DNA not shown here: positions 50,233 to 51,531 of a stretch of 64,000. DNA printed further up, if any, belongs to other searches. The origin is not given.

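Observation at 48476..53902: Glycosyl-phosphoglycerate synthase and phosphatase pair bracketed by two divergent GT3 glycogen-synthase-like paralogs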

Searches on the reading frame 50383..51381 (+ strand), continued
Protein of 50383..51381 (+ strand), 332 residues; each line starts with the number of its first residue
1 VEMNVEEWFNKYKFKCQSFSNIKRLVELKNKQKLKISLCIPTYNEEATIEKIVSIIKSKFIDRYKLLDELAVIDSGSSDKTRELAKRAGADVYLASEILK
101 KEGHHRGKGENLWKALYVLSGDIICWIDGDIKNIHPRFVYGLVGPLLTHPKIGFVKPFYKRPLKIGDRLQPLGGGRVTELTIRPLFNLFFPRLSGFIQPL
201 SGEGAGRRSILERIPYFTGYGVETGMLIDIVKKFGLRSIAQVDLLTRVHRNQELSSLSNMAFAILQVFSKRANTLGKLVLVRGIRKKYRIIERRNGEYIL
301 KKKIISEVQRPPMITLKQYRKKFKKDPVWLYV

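Call 58: find_homologous_proteins(query=window:50389-51381:+, max_evalue=1e-40)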
Query window:50389-51381:+ (330 aa): 7980 proteins with E <= 1e-40 among 8000 candidates; the best 120 are listed.
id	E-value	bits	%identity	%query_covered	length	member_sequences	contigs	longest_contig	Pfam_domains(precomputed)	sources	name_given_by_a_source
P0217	1.0e-216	736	100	100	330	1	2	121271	PF00535.33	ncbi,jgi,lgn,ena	-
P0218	7.9e-185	632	83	100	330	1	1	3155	PF00535.33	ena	-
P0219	1.8e-181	621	82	100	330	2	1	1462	PF00535.33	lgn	-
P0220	2.8e-180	617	82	100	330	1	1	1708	PF00535.33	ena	-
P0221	4.8e-180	616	81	100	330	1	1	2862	PF00535.33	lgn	-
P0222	1.5e-179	614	81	99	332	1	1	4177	PF00535.33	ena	-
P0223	6.9e-178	609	79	100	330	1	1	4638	PF00535.33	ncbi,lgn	ncbi:MAG: glucosyl-3-phosphoglycerate synthase [Nanoarchaeota archaeon]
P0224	1.6e-177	608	82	97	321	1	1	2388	PF00535.33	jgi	jgi:glucosyl-3-phosphoglycerate synthase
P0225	1.3e-176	605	79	100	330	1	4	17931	PF00535.33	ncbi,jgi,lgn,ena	-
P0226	1.5e-176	605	79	100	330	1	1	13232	PF00535.33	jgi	-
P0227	3.4e-175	600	78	100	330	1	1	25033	PF00535.33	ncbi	ncbi:MAG: glucosyl-3-phosphoglycerate synthase [Nanoarchaeota archaeon]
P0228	1.3e-173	595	76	100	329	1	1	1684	PF00535.33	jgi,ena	-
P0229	2.0e-173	594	77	100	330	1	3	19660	PF00535.33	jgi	-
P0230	4.7e-173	593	80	100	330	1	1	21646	PF00535.33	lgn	-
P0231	5.0e-171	586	78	100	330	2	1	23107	PF00535.33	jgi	jgi:glucosyl-3-phosphoglycerate synthase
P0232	1.0e-170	585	78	100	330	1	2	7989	PF00535.33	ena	-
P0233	2.6e-170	584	77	100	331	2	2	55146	PF00535.33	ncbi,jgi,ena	-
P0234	1.1e-169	582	77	100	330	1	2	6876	PF00535.33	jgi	-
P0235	1.2e-169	582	76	100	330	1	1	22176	PF00535.33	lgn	-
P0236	2.4e-169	581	78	100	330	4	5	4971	PF00535.33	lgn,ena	-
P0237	2.7e-169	581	77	100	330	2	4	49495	PF00535.33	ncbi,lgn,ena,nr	ncbi:glucosyl-3-phosphoglycerate synthase [Candidatus Woesearchaeota archaeon]|nr:glucosyl-3-phospho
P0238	9.3e-168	576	76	100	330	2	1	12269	PF00535.33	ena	-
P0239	3.3e-166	570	75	100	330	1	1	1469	PF00535.33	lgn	-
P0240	9.4e-163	559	74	100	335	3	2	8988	PF00535.33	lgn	-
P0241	2.6e-162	558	74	100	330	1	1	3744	PF00535.33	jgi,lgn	-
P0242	1.4e-161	555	74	100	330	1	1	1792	PF00535.33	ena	-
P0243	1.9e-161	555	72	100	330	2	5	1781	PF00535.33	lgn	-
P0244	5.4e-161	553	72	100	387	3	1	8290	PF00535.33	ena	-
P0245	8.3e-161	553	74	100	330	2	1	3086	PF00535.33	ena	-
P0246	1.5e-157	542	72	100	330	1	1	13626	PF00535.33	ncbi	ncbi:glucosyl-3-phosphoglycerate synthase [Chloroflexota bacterium]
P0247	2.4e-157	541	74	100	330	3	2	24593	PF00535.33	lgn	-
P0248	1.7e-156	539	72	100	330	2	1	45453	PF00535.33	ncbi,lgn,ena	-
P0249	9.0e-156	536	71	100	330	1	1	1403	PF00535.33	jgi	jgi:glucosyl-3-phosphoglycerate synthase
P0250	1.9e-154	532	72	100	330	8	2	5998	PF00535.33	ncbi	ncbi:MAG: glucosyl-3-phosphoglycerate synthase [Candidatus Aenigmarchaeota archaeon]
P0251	1.7e-152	525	70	100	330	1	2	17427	PF00535.33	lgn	-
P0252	6.8e-152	523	71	100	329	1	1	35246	PF00535.33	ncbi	ncbi:MAG: glucosyl-3-phosphoglycerate synthase [archaeon]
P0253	8.0e-152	523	70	100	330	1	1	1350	PF00535.33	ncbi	-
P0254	1.6e-151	522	69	100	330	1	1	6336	PF00535.33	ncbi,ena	-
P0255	4.1e-151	521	70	100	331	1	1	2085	PF00535.33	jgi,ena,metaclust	metaclust:\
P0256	6.4e-151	520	70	100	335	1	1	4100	PF00535.33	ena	-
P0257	1.6e-150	519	70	98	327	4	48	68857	PF00535.33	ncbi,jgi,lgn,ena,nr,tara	ncbi:MAG: glucosyl-3-phosphoglycerate synthase [Candidatus Woesearchaeota archaeon]|jgi:glucosyl-3-p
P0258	4.1e-150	518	69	100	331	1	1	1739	PF00535.33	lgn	-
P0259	4.4e-150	518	69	100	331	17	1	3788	PF00535.33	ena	-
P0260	8.3e-150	517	71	99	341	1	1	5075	PF00535.33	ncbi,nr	ncbi:glucosyl-3-phosphoglycerate synthase [Candidatus Woesearchaeota archaeon]|nr:MAG: glucosyl-3-ph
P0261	3.7e-149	514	70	100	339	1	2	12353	PF00535.33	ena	-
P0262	5.5e-149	514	69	100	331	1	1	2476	PF00535.33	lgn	-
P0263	2.0e-148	512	68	100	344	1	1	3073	PF00535.33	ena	-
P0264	2.5e-148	512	69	100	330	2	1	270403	PF00535.33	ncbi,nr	ncbi:glucosyl-3-phosphoglycerate synthase [Candidatus Woesearchaeota archaeon]|nr:glucosyl-3-phospho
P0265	3.0e-148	512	69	100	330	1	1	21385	PF13641.13,PF00535.33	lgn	-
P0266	4.3e-148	511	68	100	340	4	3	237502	PF00535.33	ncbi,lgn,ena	-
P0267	7.4e-148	510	68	100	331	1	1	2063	PF00535.33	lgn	-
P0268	1.9e-147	509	68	100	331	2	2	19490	PF00535.33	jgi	jgi:glucosyl-3-phosphoglycerate synthase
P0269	2.7e-147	508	68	100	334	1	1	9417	PF00535.33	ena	-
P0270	3.0e-147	508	68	100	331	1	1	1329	PF00535.33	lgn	-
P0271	3.8e-147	508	69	100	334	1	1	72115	PF00535.33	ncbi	-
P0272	5.2e-147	507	66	100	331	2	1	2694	PF00535.33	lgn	-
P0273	1.6e-146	506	67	100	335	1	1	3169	PF00535.33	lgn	-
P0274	1.9e-146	506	66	100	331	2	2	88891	PF00535.33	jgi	jgi:glucosyl-3-phosphoglycerate synthase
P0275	2.8e-146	505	66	100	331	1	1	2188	PF00535.33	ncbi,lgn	-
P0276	5.7e-146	504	67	100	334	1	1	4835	PF00535.33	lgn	-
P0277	9.3e-146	503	68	99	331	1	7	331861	PF00535.33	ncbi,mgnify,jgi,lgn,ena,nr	ncbi:MAG: glucosyl-3-phosphoglycerate synthase [Candidatus Woesearchaeota archaeon]|mgnify:CR=1 FL=1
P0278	1.2e-145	503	68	100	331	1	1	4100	PF00535.33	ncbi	-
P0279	1.5e-145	503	67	100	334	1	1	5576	PF00535.33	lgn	-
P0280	1.6e-145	503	68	100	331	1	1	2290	PF00535.33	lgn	-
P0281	1.9e-145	502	67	100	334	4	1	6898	PF00535.33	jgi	-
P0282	2.2e-145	502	67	100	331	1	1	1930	PF00535.33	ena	-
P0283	2.8e-145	502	68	100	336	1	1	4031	PF00535.33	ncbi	-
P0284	4.1e-145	501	68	100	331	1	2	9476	PF00535.33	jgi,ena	-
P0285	5.4e-145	501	67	99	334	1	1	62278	PF00535.33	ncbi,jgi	-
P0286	8.6e-145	500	68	100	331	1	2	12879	PF00535.33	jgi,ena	jgi:glucosyl-3-phosphoglycerate synthase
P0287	9.1e-145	500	67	100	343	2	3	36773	PF00535.33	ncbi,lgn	ncbi:MAG: glucosyl-3-phosphoglycerate synthase [Candidatus Woesearchaeota archaeon]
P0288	1.3e-144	499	66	100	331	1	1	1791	PF00535.33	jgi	jgi:glucosyl-3-phosphoglycerate synthase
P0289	1.4e-144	499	67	100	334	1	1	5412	PF00535.33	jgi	-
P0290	1.8e-144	499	68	100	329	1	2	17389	PF00535.33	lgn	-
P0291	1.6e-143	496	69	100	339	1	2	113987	PF00535.33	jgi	jgi:glycosyltransferase involved in cell wall biosynthesis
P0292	2.8e-143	495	66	100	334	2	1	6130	PF00535.33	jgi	-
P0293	3.5e-143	495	66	100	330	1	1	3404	PF00535.33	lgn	-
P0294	5.1e-143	494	65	100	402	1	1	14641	PF00535.33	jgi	-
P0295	5.3e-143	494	68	100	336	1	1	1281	PF00535.33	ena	-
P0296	5.3e-143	494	66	99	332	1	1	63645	PF00535.33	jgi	jgi:glucosyl-3-phosphoglycerate synthase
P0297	7.1e-143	494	66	99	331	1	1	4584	PF00535.33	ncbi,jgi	-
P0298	9.3e-143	493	65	100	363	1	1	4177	PF00535.33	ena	-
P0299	1.1e-142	493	65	100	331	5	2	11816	PF00535.33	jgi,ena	jgi:glucosyl-3-phosphoglycerate synthase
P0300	2.6e-142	492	66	100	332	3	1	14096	PF00535.33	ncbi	-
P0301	2.9e-142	492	67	100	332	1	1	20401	PF00535.33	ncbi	-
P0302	3.2e-141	488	65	99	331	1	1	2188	PF00535.33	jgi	jgi:glucosyl-3-phosphoglycerate synthase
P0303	4.4e-141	488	67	100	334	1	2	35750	PF00535.33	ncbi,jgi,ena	-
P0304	1.0e-140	487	63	100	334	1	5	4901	PF00535.33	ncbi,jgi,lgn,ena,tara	tara:strand:- start:1715 stop:2719 length:1005 start_codon:yes stop_codon:yes gene_type:complete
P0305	3.5e-140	485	64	100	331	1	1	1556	PF00535.33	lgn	-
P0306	6.5e-140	484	65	100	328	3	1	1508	PF00535.33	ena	-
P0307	1.1e-139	483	64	100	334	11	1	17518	PF00535.33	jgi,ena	jgi:glucosyl-3-phosphoglycerate synthase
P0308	3.1e-139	482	66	100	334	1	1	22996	PF00535.33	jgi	-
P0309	3.8e-139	482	64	100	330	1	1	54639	PF13641.13,PF00535.33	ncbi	ncbi:MAG: glucosyl-3-phosphoglycerate synthase [Nanobdellota archaeon]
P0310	4.1e-139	481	66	100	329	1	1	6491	PF00535.33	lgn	-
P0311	6.2e-139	481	65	100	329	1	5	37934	PF00535.33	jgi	jgi:glycosyltransferase involved in cell wall biosynthesis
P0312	1.2e-138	480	64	99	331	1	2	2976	PF00535.33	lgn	-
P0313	2.7e-138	479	64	100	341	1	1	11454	PF00535.33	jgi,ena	-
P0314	6.3e-138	478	63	100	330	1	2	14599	PF00535.33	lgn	-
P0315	7.9e-138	477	64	100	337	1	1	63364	PF00535.33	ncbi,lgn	-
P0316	1.2e-137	477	63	100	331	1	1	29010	PF00535.33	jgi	-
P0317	1.3e-137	477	64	100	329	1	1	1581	PF00535.33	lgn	-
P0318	1.4e-137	476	65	100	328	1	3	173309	PF00535.33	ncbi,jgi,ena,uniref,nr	ncbi:MAG: glucosyl-3-phosphoglycerate synthase [Candidatus Diapherotrites archaeon]|jgi:glucosyl-3-p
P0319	3.2e-137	475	64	100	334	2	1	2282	PF00535.33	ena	-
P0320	3.9e-137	475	64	100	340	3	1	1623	PF00535.33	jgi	-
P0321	4.5e-137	475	64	100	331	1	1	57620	PF00535.33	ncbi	ncbi:MAG: glucosyl-3-phosphoglycerate synthase [archaeon]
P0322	6.5e-137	474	64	100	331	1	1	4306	PF00535.33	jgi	-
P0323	8.7e-137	474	65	100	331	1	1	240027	PF00535.33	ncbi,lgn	-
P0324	9.1e-137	474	64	100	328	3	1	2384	PF00535.33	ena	-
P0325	1.0e-136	474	64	100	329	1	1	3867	PF00535.33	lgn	-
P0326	1.1e-136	474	66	98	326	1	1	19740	PF00535.33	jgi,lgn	-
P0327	2.0e-136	473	62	100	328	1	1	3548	PF00535.33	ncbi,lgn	ncbi:MAG: glucosyl-3-phosphoglycerate synthase [Candidatus Woesearchaeota archaeon]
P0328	3.3e-136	472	62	100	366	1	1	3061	PF00535.33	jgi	-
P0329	3.3e-136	472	65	95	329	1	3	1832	PF00535.33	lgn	-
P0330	4.7e-136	471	65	100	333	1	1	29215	PF00535.33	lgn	-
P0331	2.2e-135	469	64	99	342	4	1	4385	PF00535.33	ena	-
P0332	2.7e-135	469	63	99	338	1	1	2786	PF00535.33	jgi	jgi:glucosyl-3-phosphoglycerate synthase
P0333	6.8e-135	468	63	100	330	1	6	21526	PF00535.33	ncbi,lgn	ncbi:MAG: glucosyl-3-phosphoglycerate synthase [Candidatus Woesearchaeota archaeon]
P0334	2.3e-134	466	63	100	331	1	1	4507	PF00535.33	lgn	-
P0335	2.4e-134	466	62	100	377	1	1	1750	PF00535.33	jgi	-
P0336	2.7e-134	466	66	95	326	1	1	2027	PF00535.33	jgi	jgi:glucosyl-3-phosphoglycerate synthase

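Call 60: find_related_loci(query=window:50389-51381:+, collection=viral_contigs, flank=10000)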
Query window:50389-51381:+ (330 aa) in viral_contigs; peptide patterns used: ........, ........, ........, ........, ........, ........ (x = any residue, [..] = any of these).
26 stretches matched a pattern; 1 encode a relative of the query (tblastn E <= 1e-3); 1 distinct loci.
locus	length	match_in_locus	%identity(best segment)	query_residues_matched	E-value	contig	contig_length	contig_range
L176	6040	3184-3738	25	32-246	3e-8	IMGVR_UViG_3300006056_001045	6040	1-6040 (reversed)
